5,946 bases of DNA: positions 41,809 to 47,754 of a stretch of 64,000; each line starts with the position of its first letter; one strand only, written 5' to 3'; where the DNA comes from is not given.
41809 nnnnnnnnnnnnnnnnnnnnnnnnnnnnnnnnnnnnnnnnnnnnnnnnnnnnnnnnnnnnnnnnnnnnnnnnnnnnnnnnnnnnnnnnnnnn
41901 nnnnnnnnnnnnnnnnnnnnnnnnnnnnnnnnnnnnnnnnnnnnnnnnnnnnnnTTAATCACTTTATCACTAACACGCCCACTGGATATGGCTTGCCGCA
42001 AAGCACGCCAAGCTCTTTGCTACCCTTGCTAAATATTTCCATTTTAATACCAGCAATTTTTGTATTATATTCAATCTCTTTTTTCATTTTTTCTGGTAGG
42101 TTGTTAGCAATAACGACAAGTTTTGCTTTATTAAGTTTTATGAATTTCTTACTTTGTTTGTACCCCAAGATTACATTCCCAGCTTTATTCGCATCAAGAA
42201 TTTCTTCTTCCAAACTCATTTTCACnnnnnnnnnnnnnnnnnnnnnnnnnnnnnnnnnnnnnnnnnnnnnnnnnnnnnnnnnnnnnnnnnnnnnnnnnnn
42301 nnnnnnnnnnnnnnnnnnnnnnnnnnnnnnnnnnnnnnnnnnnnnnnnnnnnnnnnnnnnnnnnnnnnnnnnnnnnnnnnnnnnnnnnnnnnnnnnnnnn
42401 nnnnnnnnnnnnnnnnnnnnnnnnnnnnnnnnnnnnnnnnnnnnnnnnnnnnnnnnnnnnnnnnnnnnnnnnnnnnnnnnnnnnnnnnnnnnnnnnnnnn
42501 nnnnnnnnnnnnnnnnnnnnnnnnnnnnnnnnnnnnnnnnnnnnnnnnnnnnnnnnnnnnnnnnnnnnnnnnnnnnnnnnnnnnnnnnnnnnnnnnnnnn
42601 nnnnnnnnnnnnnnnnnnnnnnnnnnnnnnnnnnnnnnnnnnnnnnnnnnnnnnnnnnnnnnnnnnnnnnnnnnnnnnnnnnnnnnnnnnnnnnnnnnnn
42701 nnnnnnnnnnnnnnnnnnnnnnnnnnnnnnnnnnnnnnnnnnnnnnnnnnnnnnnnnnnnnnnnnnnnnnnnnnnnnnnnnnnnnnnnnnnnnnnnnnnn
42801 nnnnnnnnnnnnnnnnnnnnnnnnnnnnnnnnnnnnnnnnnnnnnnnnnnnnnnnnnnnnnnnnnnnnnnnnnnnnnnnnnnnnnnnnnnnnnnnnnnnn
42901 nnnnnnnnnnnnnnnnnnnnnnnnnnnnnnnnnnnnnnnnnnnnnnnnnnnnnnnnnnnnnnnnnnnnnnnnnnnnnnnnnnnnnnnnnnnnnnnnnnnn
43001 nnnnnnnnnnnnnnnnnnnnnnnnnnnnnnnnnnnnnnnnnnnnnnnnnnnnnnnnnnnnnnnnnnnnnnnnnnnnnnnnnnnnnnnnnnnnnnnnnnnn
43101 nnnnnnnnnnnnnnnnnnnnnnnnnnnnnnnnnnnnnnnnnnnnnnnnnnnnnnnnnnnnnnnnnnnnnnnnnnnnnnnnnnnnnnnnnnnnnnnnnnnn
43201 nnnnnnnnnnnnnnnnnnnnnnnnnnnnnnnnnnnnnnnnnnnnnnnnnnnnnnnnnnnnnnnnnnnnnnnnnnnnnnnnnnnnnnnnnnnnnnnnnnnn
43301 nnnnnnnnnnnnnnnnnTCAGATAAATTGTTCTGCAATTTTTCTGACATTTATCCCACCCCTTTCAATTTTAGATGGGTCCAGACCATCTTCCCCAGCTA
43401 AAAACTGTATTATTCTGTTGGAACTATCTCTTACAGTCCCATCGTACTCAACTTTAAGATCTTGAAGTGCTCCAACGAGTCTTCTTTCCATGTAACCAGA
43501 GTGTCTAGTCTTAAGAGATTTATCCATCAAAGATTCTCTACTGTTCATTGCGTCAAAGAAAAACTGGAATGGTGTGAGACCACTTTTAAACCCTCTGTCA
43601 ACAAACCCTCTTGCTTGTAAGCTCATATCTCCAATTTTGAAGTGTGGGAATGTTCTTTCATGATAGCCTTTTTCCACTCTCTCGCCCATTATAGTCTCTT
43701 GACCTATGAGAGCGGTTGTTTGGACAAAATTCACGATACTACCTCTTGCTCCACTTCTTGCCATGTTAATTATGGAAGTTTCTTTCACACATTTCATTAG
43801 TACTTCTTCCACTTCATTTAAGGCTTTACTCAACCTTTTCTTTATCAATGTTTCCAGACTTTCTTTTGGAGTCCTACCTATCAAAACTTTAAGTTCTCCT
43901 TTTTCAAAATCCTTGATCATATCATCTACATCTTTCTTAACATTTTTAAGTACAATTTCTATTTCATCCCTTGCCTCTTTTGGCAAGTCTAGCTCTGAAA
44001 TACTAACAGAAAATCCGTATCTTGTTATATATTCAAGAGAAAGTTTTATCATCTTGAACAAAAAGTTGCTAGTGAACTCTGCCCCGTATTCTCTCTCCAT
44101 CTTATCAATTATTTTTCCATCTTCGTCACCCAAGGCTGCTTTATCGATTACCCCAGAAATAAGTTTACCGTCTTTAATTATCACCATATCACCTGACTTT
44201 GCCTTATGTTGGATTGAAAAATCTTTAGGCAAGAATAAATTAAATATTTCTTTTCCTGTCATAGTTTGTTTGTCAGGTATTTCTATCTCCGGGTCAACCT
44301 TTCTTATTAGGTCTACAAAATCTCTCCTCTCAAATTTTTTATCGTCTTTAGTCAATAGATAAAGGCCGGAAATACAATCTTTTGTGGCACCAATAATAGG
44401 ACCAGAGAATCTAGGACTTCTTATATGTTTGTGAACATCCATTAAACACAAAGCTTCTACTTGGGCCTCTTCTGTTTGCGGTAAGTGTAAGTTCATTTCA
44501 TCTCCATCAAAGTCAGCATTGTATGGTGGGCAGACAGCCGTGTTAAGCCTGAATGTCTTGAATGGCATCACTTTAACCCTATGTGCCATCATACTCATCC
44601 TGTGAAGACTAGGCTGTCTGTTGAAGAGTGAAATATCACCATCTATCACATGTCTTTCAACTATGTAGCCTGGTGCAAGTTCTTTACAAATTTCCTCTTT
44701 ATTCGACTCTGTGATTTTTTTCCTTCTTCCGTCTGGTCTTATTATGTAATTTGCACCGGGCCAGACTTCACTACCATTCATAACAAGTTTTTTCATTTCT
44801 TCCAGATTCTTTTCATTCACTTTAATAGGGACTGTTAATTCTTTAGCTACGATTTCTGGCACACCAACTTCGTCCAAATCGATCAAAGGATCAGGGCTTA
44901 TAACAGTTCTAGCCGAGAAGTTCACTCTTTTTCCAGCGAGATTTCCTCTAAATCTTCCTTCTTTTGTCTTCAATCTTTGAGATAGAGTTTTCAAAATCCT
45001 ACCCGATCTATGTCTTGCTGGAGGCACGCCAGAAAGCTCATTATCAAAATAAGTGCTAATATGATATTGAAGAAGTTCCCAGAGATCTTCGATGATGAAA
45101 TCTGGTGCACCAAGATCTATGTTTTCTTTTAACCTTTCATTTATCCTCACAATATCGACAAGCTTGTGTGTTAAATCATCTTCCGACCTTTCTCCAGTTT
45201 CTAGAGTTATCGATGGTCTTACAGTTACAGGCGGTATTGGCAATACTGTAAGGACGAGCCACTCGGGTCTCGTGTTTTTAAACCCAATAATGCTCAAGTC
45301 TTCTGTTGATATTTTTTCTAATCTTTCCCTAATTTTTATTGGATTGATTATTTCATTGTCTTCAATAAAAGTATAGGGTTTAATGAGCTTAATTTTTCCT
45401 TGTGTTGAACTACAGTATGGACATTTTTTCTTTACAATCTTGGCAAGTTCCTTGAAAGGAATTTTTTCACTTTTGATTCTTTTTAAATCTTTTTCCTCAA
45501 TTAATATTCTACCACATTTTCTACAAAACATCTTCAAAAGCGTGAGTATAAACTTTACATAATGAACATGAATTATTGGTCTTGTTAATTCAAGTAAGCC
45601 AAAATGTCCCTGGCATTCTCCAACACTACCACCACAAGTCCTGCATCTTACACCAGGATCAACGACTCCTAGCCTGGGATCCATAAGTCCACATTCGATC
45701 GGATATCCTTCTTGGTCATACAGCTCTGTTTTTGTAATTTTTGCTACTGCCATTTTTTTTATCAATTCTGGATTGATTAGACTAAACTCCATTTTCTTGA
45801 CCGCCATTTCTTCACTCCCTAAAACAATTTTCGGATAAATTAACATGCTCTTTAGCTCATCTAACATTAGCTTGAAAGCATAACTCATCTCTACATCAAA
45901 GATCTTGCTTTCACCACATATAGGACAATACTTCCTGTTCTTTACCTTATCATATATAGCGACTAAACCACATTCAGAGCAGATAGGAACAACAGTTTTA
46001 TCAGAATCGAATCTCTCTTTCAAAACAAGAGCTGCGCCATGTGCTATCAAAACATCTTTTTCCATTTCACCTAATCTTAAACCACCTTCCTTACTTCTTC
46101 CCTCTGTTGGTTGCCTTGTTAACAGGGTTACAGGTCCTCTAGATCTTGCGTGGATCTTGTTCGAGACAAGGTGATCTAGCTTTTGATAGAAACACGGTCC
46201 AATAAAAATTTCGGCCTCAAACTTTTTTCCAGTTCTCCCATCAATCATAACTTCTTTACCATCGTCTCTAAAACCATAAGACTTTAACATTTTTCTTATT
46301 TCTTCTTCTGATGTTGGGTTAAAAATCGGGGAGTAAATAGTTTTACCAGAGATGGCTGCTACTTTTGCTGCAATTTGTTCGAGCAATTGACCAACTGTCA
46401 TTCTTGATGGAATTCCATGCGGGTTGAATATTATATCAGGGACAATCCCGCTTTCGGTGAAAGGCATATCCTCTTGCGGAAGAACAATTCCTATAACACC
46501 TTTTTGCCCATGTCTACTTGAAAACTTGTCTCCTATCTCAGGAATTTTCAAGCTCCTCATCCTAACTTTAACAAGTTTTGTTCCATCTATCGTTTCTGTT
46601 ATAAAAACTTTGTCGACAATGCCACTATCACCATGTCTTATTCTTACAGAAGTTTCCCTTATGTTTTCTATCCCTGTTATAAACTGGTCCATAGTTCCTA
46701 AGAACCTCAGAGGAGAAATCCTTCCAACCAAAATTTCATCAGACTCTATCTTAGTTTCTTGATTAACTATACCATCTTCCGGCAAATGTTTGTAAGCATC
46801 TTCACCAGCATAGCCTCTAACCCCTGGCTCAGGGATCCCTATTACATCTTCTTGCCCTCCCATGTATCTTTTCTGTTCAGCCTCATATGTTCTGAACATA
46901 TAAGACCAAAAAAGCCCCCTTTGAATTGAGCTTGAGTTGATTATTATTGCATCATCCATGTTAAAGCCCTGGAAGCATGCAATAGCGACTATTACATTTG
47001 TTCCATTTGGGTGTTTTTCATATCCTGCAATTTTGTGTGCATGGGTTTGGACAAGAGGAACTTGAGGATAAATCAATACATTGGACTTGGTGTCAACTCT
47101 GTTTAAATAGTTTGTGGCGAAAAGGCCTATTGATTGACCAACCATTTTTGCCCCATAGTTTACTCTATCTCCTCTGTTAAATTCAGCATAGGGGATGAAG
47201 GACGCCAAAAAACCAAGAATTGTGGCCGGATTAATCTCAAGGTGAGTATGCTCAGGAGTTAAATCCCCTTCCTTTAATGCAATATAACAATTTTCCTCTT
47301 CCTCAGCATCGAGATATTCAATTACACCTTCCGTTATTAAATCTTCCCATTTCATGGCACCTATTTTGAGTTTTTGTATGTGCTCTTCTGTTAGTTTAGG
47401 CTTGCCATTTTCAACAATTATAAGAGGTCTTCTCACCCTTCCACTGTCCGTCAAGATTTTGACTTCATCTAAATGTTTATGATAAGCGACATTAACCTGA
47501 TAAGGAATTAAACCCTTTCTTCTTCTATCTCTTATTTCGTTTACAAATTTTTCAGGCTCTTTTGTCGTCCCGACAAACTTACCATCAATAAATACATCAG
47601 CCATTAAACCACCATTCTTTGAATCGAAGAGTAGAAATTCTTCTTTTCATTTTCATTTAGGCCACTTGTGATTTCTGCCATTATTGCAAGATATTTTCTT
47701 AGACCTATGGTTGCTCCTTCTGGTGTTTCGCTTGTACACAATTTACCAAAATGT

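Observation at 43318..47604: RNA polymerase subunits B' and A' encoded as a single 1428-codon frame (no stop at the junction)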

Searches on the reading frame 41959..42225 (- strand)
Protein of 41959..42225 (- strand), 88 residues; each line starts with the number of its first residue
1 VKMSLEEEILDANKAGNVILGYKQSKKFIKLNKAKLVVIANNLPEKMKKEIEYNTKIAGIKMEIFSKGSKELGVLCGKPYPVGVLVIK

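Call 5: search_protein_families(library=pfam, proteins=[window:41959-42225:-])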
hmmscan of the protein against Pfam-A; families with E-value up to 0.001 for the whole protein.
window:41959-42225:- (88 aa): 1 family
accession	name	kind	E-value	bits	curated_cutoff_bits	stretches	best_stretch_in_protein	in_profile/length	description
PF01248.31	Ribosomal_L7Ae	-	3.7e-16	59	22.1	1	4-88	2-86/95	Ribosomal protein L7Ae/L30e/S12e/Gadd45 family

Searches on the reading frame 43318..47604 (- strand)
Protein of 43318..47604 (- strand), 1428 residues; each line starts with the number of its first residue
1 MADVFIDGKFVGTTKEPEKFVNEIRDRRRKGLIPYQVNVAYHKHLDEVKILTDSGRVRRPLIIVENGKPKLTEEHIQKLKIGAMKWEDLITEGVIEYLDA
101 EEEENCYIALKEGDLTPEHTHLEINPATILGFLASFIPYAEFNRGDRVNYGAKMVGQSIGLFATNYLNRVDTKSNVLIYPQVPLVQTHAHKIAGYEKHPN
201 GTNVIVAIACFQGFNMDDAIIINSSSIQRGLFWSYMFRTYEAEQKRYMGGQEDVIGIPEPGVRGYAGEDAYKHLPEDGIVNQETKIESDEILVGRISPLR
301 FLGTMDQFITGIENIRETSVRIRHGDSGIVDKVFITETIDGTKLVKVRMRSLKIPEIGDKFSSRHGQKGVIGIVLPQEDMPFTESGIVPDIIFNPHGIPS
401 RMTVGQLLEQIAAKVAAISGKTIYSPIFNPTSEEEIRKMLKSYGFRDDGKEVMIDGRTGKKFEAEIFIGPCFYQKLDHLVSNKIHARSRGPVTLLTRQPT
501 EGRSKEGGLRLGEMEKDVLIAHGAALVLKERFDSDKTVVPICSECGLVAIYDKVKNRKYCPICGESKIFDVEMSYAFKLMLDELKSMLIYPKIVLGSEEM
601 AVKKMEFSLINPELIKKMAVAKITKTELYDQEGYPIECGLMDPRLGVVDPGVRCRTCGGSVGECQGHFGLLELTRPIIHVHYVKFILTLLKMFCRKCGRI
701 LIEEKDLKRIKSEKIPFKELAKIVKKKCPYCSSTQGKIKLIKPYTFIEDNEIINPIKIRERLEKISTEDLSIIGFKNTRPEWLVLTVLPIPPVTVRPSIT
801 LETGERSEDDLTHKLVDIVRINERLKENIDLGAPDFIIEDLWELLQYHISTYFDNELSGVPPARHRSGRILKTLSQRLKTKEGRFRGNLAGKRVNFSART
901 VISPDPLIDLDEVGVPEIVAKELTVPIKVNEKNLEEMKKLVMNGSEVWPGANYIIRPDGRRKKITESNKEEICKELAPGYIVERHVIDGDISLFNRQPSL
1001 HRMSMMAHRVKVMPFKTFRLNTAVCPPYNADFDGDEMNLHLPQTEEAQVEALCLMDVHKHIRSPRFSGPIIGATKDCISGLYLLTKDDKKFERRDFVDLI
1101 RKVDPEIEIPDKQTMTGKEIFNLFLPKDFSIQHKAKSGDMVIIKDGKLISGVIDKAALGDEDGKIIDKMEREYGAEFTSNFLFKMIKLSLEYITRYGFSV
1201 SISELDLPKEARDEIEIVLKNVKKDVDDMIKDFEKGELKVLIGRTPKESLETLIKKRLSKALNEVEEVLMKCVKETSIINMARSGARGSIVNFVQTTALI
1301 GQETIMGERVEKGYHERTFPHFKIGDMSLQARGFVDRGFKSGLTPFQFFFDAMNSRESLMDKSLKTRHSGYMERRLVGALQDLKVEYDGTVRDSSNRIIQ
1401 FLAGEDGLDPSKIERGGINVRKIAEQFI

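Call 5: search_protein_families(library=pfam, proteins=[window:43318-47604:-])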
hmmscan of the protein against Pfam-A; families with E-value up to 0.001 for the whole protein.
window:43318-47604:- (1428 aa): 9 families
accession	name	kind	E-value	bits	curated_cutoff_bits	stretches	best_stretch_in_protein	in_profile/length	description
PF00562.33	RNA_pol_Rpb2_6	-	1e-131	440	23.4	1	134-505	2-373/373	RNA polymerase Rpb2, domain 6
PF04997.17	RNA_pol_Rpb1_1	-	3.6e-84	283.2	39.7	1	601-889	3-312/312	RNA polymerase Rpb1, domain 1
PF00623.25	RNA_pol_Rpb1_2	-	1.4e-70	237.3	25.3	1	891-1056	1-165/166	RNA polymerase Rpb1, domain 2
PF04983.23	RNA_pol_Rpb1_3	-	3.2e-31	108.9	28.9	1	1060-1204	1-161/162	RNA polymerase Rpb1, domain 3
PF04560.25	RNA_pol_Rpb2_7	-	1.5e-23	83.4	32.1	1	507-594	1-85/87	RNA polymerase Rpb2, domain 7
PF04566.18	RNA_pol_Rpb2_4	-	1.8e-22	79.6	28.7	1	4-65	1-62/62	RNA polymerase Rpb2, domain 4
PF05000.22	RNA_pol_Rpb1_4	-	1.1e-21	77.1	24.8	1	1230-1335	1-107/107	RNA polymerase Rpb1, domain 4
PF04998.22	RNA_pol_Rpb1_5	-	1.1e-20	74.6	28.5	1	1342-1407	1-66/267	RNA polymerase Rpb1, domain 5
PF04567.22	RNA_pol_Rpb2_5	-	1.1e-09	39.4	21.1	1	86-119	1-34/66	RNA polymerase Rpb2, domain 5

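Call 6: find_homologous_proteins(query=window:43318-47604:-, max_evalue=1e-50)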
Query window:43318-47604:- (1428 aa): 7937 proteins with E <= 1e-50 among 8000 candidates; the best 120 are listed.
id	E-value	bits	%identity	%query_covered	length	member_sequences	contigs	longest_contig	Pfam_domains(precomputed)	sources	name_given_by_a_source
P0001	0.0e+0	3247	100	100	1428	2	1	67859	PF04998.23,PF04560.26,PF00623.26,PF04983.24,PF05000.23,PF04566.19,PF04997.18,PF04567.23,PF00562.34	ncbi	ncbi:MAG: DNA-directed RNA polymerase subunit A' [Candidatus Aenigmatarchaeota archaeon]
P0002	0.0e+0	2580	77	100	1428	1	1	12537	PF04998.23,PF04560.26,PF00623.26,PF04983.24,PF05000.23,PF04566.19,PF04997.18,PF04567.23,PF00562.34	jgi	jgi:DNA-directed RNA polymerase subunit A'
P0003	0.0e+0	2566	77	100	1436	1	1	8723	PF04998.23,PF04560.26,PF00623.26,PF04983.24,PF05000.23,PF04566.19,PF04997.18,PF04567.23,PF00562.34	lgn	-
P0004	0.0e+0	2554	76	100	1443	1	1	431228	PF04998.23,PF04560.26,PF00623.26,PF04983.24,PF05000.23,PF04566.19,PF04997.18,PF04567.23,PF00562.34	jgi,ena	-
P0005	0.0e+0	2542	75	100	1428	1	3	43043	PF04998.23,PF04560.26,PF00623.26,PF04983.24,PF05000.23,PF04566.19,PF04997.18,PF04567.23,PF00562.34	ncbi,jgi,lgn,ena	-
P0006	0.0e+0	2525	75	100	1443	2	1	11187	PF04998.23,PF04560.26,PF00623.26,PF04983.24,PF05000.23,PF04566.19,PF04997.18,PF04567.23,PF00562.34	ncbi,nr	ncbi:MAG TPA: DNA-directed RNA polymerase subunit A' [archaeon]|nr:DNA-directed RNA polymerase subun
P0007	0.0e+0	2502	73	100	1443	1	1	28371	PF04998.23,PF04560.26,PF00623.26,PF04983.24,PF05000.23,PF04566.19,PF04997.18,PF04567.23,PF00562.34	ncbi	-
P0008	0.0e+0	2498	73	100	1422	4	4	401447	PF04998.23,PF04560.26,PF00623.26,PF04983.24,PF05000.23,PF04566.19,PF04997.18,PF04567.23,PF00562.34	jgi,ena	jgi:DNA-directed RNA polymerase subunit A'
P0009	0.0e+0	2496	74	100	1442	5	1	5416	PF04998.23,PF04560.26,PF00623.26,PF04983.24,PF05000.23,PF04566.19,PF04997.18,PF04567.23,PF00562.34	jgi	-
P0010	0.0e+0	2496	74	100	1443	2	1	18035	PF04998.23,PF04560.26,PF00623.26,PF04983.24,PF05000.23,PF04566.19,PF04997.18,PF04567.23,PF00562.34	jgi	-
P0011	0.0e+0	2495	74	100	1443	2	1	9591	PF04998.23,PF04560.26,PF00623.26,PF04983.24,PF05000.23,PF04566.19,PF04997.18,PF04567.23,PF00562.34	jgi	-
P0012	0.0e+0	2492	74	100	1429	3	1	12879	PF04998.23,PF04560.26,PF00623.26,PF04983.24,PF05000.23,PF04566.19,PF04997.18,PF04567.23,PF00562.34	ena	-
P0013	0.0e+0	2490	74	100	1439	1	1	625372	PF04998.23,PF04560.26,PF00623.26,PF04983.24,PF05000.23,PF04566.19,PF04997.18,PF04567.23,PF00562.34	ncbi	-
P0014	0.0e+0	2484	73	100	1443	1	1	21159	PF04998.23,PF04560.26,PF00623.26,PF04983.24,PF05000.23,PF04566.19,PF04997.18,PF04567.23,PF00562.34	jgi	jgi:DNA-directed RNA polymerase subunit A'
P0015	0.0e+0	2478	74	100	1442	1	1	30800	PF04998.23,PF04560.26,PF00623.26,PF04983.24,PF05000.23,PF04566.19,PF04997.18,PF04567.23,PF00562.34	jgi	-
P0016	0.0e+0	2477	73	100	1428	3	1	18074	PF04998.23,PF04560.26,PF00623.26,PF04983.24,PF05000.23,PF04566.19,PF04997.18,PF04567.23,PF00562.34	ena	-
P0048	0.0e+0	2248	66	100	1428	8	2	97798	PF04998.23,PF04560.26,PF00623.26,PF04983.24,PF05000.23,PF04566.19,PF04997.18,PF04567.23,PF00562.34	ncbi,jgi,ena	ncbi:MAG: DNA-directed RNA polymerase subunit A' [Candidatus Aenigmatarchaeota archaeon]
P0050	0.0e+0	2243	66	100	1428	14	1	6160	PF04998.23,PF04560.26,PF00623.26,PF04983.24,PF05000.23,PF04566.19,PF04997.18,PF04567.23,PF00562.34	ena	-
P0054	0.0e+0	2237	65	100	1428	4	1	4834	PF04998.23,PF04560.26,PF00623.26,PF04983.24,PF05000.23,PF04566.19,PF04997.18,PF04567.23,PF00562.34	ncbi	-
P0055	0.0e+0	2232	66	100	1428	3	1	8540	PF04998.23,PF04560.26,PF00623.26,PF04983.24,PF05000.23,PF04566.19,PF04997.18,PF04567.23,PF00562.34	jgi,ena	-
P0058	0.0e+0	2220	65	100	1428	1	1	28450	PF04998.23,PF04560.26,PF00623.26,PF04983.24,PF05000.23,PF04566.19,PF04997.18,PF04567.23,PF00562.34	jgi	jgi:DNA-directed RNA polymerase subunit A'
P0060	0.0e+0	2209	65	100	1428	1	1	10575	PF04998.23,PF04560.26,PF00623.26,PF04983.24,PF05000.23,PF04566.19,PF04997.18,PF04567.23,PF00562.34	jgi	-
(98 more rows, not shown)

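Call 32: list_cluster_members(proteins=[P0001, P0179, P0238, P0129, P0121, P0122])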
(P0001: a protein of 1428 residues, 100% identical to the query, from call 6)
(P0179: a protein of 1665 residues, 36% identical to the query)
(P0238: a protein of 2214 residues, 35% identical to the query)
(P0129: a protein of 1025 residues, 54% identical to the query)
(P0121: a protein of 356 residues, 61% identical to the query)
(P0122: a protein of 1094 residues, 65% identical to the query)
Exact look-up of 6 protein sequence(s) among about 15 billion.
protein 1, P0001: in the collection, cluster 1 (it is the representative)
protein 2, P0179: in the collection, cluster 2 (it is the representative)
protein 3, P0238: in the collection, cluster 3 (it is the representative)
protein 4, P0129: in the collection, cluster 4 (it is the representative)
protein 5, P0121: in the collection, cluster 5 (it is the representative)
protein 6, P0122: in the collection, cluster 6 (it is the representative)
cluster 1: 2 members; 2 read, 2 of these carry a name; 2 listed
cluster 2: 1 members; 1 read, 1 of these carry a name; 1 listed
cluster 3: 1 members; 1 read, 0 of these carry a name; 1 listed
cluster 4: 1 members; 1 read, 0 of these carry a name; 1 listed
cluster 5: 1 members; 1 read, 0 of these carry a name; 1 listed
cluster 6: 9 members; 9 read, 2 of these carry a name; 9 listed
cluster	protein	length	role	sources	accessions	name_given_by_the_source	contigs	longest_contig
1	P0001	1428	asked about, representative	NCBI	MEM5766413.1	MAG: DNA-directed RNA polymerase subunit A' [Candidatus Aenigmatarchaeota archaeon]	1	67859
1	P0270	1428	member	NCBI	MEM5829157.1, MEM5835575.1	MAG: DNA-directed RNA polymerase subunit A' [Candidatus Aenigmatarchaeota archaeon]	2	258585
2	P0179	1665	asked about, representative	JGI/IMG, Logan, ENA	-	DNA-directed RNA polymerase II subunit RPB2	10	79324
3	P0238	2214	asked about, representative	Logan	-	-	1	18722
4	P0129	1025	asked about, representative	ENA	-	-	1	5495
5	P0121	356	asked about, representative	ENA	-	-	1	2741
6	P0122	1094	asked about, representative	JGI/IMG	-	DNA-directed RNA polymerase subunit B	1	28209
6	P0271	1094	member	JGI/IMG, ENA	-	DNA-directed RNA polymerase subunit B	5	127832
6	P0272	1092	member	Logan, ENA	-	-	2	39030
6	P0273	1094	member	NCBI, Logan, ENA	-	-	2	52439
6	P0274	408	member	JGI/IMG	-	-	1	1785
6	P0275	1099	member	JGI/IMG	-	-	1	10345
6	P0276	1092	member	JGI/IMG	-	-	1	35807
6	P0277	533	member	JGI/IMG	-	-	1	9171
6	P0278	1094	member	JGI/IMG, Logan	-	-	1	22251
